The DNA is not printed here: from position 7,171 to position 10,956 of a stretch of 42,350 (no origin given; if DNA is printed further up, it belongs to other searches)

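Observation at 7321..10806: Orphan giant VirB6/TrbL-like lipoprotein wedged between bamA and the hook gene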

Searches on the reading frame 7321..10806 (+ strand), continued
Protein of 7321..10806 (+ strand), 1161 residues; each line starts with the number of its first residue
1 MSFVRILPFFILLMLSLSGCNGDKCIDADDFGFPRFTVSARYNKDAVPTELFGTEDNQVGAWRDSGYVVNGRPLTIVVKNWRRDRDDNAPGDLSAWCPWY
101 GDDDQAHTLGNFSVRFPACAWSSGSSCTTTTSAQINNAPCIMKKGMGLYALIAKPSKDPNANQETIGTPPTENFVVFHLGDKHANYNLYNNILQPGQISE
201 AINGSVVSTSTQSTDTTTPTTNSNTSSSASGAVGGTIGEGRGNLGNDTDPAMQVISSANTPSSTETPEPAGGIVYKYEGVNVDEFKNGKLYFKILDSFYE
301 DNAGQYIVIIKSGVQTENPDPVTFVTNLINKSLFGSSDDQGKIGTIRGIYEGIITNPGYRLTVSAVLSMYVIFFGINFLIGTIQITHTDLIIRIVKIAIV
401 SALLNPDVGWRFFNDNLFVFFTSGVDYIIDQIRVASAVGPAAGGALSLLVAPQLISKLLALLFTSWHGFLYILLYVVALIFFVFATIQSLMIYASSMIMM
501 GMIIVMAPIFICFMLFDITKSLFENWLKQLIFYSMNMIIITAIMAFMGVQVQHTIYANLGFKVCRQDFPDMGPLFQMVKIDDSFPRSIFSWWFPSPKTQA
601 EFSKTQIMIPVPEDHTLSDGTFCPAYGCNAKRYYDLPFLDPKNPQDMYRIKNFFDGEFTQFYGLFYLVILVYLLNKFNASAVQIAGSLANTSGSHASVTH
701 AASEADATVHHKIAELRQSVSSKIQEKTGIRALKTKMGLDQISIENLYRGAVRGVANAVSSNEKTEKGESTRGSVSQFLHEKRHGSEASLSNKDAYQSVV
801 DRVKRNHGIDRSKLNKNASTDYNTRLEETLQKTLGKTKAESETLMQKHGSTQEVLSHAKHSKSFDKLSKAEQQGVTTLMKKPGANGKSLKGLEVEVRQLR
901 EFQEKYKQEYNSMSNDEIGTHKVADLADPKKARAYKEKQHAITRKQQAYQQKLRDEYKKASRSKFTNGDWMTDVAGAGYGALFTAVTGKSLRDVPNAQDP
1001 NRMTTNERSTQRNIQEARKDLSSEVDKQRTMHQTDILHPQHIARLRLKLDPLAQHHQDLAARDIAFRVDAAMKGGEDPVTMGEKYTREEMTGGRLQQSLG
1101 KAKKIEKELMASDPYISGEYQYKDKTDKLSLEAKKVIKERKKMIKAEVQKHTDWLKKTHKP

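Call 42: fold_search(model_id=the predicted structure, library=pdb)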
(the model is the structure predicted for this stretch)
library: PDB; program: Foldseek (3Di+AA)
matches with E <= 10: 67; with E <= 0.001: 0
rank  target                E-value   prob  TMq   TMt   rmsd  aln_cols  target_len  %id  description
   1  7o3v_G                1.6e-03  1.00  0.14  0.48   6.8       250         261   15  Stalk complex structure (TrwJ/VirB5-TrwI/VirB6) from the fully-assembled R388 type IV secretion system determined by c (released 2022-06-22)
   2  8rt9_F                3.0e-03  1.00  0.16  0.53   6.2       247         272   16  Stalk complex full-length structure (TrwJ/VirB5-TrwI/VirB6) from the fully-assembled R388 type IV secretion system det (released 2024-06-19)
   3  7o3v_J                3.6e-03  1.00  0.15  0.54   5.9       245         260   14  Stalk complex structure (TrwJ/VirB5-TrwI/VirB6) from the fully-assembled R388 type IV secretion system determined by c (released 2022-06-22)
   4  8rtd_L                3.8e-03  1.00  0.16  0.55   5.6       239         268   16  Stalk-Arches-IMC structure from the fully-assembled R388 type IV secretion system determined by cryo-EM. (released 2024-06-19)
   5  7o3v_F                1.1e-02  1.00  0.13  0.41   7.4       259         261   16  Stalk complex structure (TrwJ/VirB5-TrwI/VirB6) from the fully-assembled R388 type IV secretion system determined by c (released 2022-06-22)
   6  8rtd_H                1.3e-01  0.99  0.11  0.44  10.1       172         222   16  Stalk-Arches-IMC structure from the fully-assembled R388 type IV secretion system determined by cryo-EM. (released 2024-06-19)
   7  8rtd_I                2.0e-01  0.93  0.10  0.39  10.9       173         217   17  Stalk-Arches-IMC structure from the fully-assembled R388 type IV secretion system determined by cryo-EM. (released 2024-06-19)
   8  7o3v_H                2.4e-01  0.91  0.08  0.40  10.9       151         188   14  Stalk complex structure (TrwJ/VirB5-TrwI/VirB6) from the fully-assembled R388 type IV secretion system determined by c (released 2022-06-22)
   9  7o3v_I                5.0e-01  0.75  0.10  0.44  12.7       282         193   11  Stalk complex structure (TrwJ/VirB5-TrwI/VirB6) from the fully-assembled R388 type IV secretion system determined by c (released 2022-06-22)
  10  7fik_E                7.2e-01  0.03  0.06  0.05  51.6      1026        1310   11  The cryo-EM structure of the CR subunit from X. laevis NPC (released 2022-11-09)
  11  1tr2_A                1.5e+00  0.02  0.07  0.07  35.9       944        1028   12  Crystal structure of human full-length vinculin (residues 1-1066) (released 2005-11-15)
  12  8vdp                  1.9e+00  0.03  0.08  0.06  31.8      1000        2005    9  Cryogenic electron microscopy model of full-length talin without FABD (released 2024-10-02)
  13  9itx_Z                2.2e+00  0.03  0.04  0.11  25.1       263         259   12  Chloroflexus aurantiacus ADP-bound ATP synthase, state 2, focused refinement of FO (released 2025-03-19)
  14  3ljb_A                2.4e+00  0.05  0.06  0.18  19.6       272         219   10  Structural basis of oligomerisation in the MxA stalk (released 2010-05-05)
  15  9zcv_A                2.6e+00  0.01  0.05  0.05  32.1       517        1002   15  Human TRPM8 fully-swapped, desensitized, ligand-free structure at 4 degrees Celsius resolved in cell vesicles (released 2026-03-25)
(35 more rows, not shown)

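Call 51: search_protein_families(library=pfam, proteins=[L046:392-685:+, L046:712-3126:+, L046:3129-5120:+, L046:5150-7030:+, L046:7040-9253:+, L046:9347-13027:+, L046:13288-13929:+, L036:9953-14959:+], max_evalue=0.001)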
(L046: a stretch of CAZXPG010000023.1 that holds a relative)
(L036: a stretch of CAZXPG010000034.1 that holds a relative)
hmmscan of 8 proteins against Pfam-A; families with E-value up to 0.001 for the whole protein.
L046:392-685:+ (97 aa): 1 family
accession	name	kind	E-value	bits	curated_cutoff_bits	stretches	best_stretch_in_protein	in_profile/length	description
PF05101.18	VirB3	-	1.1e-21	77.4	23.9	1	7-90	2-84/84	Type IV secretory pathway, VirB3-like protein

L046:712-3126:+ (804 aa): 5 families
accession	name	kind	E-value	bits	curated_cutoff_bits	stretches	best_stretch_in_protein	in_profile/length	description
PF03135.19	CagE_TrbE_VirB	-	1.6e-61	208.3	21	1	195-398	2-204/204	CagE, TrbE, VirB family, component of type IV transporter system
PF19044.6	P-loop_TraG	-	7.3e-14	51.7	25.8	2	601-715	202-320/413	TraG P-loop domain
PF12846.13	AAA_10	-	2.6e-09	37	27.5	1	451-524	22-87/362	AAA-like domain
PF13401.12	AAA_22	-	9.4e-05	23.2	27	0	451-541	6-64/130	AAA domain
PF01935.23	DUF87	-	0.00078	20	23.2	0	452-488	25-62/220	Helicase HerA, central domain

L046:3129-5120:+ (663 aa): 1 family
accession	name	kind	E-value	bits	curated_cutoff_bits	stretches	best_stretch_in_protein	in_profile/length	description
PF04610.19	TrbL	-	2.3e-10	41.1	25.9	1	413-498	98-183/215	TrbL/VirB6 plasmid conjugal transfer protein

L046:5150-7030:+ (626 aa): 1 family
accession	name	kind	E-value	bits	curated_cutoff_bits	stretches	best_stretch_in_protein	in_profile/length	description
PF04610.19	TrbL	-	6e-21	75.6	25.9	1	263-472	1-184/215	TrbL/VirB6 plasmid conjugal transfer protein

L046:7040-9253:+ (737 aa): 1 family
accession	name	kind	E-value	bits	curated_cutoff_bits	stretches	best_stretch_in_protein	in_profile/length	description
PF04610.19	TrbL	-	1.8e-17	64.3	25.9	1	391-578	1-180/215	TrbL/VirB6 plasmid conjugal transfer protein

L046:9347-13027:+ (1226 aa): 1 family
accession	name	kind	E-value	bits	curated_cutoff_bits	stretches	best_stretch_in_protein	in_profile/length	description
PF04610.19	TrbL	-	2.2e-19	70.5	25.9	1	407-594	2-181/215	TrbL/VirB6 plasmid conjugal transfer protein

L046:13288-13929:+ (213 aa): 5 families
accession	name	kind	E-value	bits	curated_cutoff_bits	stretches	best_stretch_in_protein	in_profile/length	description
PF01926.29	MMR_HSR1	-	7.7e-21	74.8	21.9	1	41-159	1-113/113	50S ribosome-binding GTPase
PF03193.22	RsgA_GTPase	-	2.2e-09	37.8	30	1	42-95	109-168/174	RsgA GTPase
PF02421.24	FeoB_N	-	2.5e-09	37.3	27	1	41-204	2-153/156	Ferrous iron transport protein B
PF00009.33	GTP_EFTU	-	8e-07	29.3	26.5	1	104-210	75-185/188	Elongation factor Tu GTP binding domain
PF00350.29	Dynamin_N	-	2.1e-06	28.3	27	1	42-67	1-26/168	Dynamin family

L036:9953-14959:+ (1668 aa): 1 family
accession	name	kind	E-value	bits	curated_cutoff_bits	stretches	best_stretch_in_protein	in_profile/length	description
PF04610.19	TrbL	-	3.3e-17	63.4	25.9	1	257-459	3-188/215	TrbL/VirB6 plasmid conjugal transfer protein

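Call 52: find_encoding_contigs(protein=P0048, flank=8000, max_places=2)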
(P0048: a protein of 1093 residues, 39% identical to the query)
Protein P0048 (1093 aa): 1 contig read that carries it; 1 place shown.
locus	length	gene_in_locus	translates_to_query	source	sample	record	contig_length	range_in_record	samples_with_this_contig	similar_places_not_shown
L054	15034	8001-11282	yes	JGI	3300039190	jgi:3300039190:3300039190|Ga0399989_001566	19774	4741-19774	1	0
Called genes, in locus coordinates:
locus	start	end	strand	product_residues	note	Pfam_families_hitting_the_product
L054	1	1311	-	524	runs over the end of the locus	PF00115:COX1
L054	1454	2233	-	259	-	PF02790:COX2_TM, PF00116:COX2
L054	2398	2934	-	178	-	PF06776:IalB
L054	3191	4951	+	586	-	PF00884:Sulfatase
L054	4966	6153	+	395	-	PF00890:FAD_binding_2, PF01134:GIDA (faint), PF01266:DAO (faint), PF03486:HI0933_like, PF07992:Pyr_redox_2 (faint), PF12831:FAD_oxidored, PF13450:NAD_binding_8 (weak), PF22780:HI0933_like_1st, +1 more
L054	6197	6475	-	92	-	PF04800:NDUS4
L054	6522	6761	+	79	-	PF02609:Exonuc_VII_S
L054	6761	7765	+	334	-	PF02618:YceG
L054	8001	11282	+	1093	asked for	PF04610:TrbL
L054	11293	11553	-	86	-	-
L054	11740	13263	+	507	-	PF04244:DPRP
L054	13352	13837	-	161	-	PF00210:Ferritin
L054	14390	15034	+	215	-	?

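Call 53: find_encoding_contigs(protein=P0069, flank=8000, max_places=2)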
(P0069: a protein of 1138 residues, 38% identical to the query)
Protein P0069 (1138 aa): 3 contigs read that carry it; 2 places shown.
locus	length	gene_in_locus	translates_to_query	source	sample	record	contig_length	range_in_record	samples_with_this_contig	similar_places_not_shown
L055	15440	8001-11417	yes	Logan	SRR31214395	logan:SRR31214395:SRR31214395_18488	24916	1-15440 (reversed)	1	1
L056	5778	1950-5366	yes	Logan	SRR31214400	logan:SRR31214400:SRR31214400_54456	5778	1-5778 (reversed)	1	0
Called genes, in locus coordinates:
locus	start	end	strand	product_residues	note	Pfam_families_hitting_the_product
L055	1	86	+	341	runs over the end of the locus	PF00146:NADHdh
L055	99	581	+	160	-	PF13183:Fer4_8 (faint), PF13534:Fer4_17 (faint), PF12797:Fer4_2 (faint), PF13237:Fer4_10 (weak), PF14697:Fer4_21 (weak), PF12838:Fer4_7, PF13187:Fer4_9, PF00037:Fer4, +3 more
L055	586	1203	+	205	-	PF00499:Oxidored_q3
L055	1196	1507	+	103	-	PF00420:Oxidored_q2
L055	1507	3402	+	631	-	PF00662:Proton_antipo_N, PF00361:Proton_antipo_M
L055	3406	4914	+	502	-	PF00361:Proton_antipo_M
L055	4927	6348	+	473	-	PF00361:Proton_antipo_M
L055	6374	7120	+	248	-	PF03099:BPL_LplA_LipB, PF02237:BPL_C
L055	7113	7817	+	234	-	PF00588:SpoU_methylase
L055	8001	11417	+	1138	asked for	PF04610:TrbL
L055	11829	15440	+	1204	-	?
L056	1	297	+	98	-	?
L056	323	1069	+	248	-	PF03099:BPL_LplA_LipB, PF02237:BPL_C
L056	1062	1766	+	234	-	PF00588:SpoU_methylase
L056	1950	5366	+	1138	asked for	PF04610:TrbL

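Call 54: find_encoding_contigs(protein=P0066, flank=8000, max_places=2)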
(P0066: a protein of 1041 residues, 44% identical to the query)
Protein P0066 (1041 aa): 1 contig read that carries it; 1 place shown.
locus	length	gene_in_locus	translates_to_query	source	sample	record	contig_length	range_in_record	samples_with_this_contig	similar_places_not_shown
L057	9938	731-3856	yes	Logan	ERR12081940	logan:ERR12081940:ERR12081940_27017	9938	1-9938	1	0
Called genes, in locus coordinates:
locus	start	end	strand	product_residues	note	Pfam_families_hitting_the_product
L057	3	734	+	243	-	?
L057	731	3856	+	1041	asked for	PF04610:TrbL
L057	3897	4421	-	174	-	-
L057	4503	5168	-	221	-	PF01728:FtsJ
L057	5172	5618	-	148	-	PF01029:NusB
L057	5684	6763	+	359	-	PF02163:Peptidase_M50, PF13180:PDZ_2, PF00595:PDZ (weak), PF17820:PDZ_6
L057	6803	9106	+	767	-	PF07244:POTRA (weak), PF08478:POTRA_1 (faint), PF07244:POTRA, PF01103:Omp85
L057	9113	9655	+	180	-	PF03938:OmpH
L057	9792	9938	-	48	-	?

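Call 57: find_encoding_contigs(protein=P0062, flank=5000, max_places=2)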
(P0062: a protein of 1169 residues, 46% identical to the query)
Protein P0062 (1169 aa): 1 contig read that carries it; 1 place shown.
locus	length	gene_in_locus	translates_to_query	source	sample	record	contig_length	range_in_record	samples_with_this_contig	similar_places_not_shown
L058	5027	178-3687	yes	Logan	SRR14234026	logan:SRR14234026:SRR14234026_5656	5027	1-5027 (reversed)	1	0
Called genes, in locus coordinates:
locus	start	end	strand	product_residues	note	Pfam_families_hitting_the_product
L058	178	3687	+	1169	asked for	PF04610:TrbL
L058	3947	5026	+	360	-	?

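Call 58: find_encoding_contigs(protein=P0058, flank=5000, max_places=2)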
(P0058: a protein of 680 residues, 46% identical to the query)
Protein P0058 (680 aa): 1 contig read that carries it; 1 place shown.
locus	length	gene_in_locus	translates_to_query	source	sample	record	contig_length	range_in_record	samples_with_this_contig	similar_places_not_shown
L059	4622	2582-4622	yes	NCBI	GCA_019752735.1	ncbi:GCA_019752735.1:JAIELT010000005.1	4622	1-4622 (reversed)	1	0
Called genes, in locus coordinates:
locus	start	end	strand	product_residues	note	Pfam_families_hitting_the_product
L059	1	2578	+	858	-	PF04610:TrbL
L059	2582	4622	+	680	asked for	PF04610:TrbL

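Call 64: find_related_loci(query=A2, collection=metagenome_contigs, flank=10000)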
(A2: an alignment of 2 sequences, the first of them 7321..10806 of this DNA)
Query A2 (1161 aa) in metagenome_contigs; peptide patterns used: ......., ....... (x = any residue, [..] = any of these).
451 stretches matched a pattern; 20 encode a relative of the query (tblastn E <= 1e-3); 19 distinct loci.
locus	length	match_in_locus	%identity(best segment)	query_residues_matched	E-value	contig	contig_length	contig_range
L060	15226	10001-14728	33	11-1123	0e+0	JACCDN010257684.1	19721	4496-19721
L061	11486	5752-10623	31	3-1151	6e-168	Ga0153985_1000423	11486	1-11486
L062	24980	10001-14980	35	11-1127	2e-161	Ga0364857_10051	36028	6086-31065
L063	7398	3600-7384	35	20-920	4e-161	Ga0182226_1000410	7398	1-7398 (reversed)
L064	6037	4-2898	35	92-1127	3e-162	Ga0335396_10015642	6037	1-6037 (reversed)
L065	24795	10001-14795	33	11-1123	2e-155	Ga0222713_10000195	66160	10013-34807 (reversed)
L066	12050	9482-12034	39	1-915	1e-142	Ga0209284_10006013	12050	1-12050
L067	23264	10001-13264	34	9-1127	1e-157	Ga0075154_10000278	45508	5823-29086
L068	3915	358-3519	32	1-1124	3e-143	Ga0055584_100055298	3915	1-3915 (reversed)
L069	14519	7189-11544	34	2-1123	4e-138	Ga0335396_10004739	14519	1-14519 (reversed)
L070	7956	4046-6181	33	10-732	5e-127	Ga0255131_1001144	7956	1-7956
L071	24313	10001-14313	35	6-1128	2e-149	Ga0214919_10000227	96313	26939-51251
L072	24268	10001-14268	33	3-1147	7e-152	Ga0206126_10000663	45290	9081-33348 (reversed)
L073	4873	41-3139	29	1-1134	4e-109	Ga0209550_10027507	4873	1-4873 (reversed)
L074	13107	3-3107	34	76-1148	3e-159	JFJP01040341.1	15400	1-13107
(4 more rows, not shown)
